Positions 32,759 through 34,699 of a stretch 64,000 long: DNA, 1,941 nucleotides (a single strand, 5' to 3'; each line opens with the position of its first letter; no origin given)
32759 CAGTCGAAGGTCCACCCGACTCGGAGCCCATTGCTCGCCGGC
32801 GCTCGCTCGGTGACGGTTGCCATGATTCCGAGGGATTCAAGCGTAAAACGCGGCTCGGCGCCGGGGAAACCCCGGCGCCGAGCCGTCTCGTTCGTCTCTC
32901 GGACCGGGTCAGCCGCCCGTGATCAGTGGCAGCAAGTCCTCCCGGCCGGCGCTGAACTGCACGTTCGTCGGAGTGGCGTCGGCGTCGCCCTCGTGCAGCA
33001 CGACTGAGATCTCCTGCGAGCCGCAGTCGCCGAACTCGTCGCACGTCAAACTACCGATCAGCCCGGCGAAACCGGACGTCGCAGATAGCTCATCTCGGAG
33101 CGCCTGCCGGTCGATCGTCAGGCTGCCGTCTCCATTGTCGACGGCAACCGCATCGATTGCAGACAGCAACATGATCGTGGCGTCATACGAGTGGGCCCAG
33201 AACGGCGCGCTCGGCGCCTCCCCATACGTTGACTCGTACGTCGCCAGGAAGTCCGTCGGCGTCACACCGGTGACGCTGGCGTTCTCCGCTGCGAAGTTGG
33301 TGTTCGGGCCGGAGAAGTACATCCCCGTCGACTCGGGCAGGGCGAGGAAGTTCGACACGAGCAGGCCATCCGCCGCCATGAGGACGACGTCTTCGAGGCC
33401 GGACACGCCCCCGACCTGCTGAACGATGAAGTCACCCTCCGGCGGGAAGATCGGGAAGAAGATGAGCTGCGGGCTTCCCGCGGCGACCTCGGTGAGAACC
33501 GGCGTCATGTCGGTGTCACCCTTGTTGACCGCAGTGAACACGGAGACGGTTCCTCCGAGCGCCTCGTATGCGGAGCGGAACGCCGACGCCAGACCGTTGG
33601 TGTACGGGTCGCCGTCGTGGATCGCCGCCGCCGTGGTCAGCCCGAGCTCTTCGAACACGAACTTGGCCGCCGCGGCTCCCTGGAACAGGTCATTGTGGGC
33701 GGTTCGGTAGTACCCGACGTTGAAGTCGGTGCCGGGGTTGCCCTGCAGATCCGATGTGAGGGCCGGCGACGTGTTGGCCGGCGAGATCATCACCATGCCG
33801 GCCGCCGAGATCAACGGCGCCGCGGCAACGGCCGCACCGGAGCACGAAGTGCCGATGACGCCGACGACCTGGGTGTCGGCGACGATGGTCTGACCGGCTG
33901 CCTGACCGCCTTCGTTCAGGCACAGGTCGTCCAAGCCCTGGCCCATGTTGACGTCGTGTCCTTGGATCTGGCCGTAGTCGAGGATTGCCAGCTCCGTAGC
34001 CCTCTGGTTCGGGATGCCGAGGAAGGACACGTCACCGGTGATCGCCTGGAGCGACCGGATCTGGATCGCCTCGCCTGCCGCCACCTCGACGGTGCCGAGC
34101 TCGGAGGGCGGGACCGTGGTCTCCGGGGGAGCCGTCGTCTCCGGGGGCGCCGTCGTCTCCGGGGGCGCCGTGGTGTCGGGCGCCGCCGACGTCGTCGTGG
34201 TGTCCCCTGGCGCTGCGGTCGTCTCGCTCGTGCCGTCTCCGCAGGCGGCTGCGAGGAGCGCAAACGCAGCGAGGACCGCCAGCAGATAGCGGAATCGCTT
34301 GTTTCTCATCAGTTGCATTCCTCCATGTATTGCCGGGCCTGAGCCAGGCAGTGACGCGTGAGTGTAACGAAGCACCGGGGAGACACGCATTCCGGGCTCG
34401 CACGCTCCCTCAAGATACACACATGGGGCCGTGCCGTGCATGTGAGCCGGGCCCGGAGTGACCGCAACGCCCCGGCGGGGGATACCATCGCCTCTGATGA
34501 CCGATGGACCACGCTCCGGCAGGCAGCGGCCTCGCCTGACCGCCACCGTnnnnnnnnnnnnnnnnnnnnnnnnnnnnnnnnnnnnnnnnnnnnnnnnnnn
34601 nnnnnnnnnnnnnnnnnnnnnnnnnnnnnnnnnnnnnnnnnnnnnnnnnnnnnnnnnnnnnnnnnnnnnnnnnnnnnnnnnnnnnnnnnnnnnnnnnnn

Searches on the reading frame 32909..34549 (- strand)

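Call 54: search_protein_families(library=pfam, proteins=[window:32909-34549:-], max_evalue=0.00001)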
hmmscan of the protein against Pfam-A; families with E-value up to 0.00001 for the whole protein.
window:32909-34549:- (546 aa): 2 families
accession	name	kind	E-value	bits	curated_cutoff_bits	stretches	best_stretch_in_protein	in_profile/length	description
PF13458.12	Peripla_BP_6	-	1.4e-24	87.8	31.7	1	162-501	2-320/343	Periplasmic binding protein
PF01094.35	ANF_receptor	-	4.2e-17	62.6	25.4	1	210-508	34-339/353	Receptor family ligand binding region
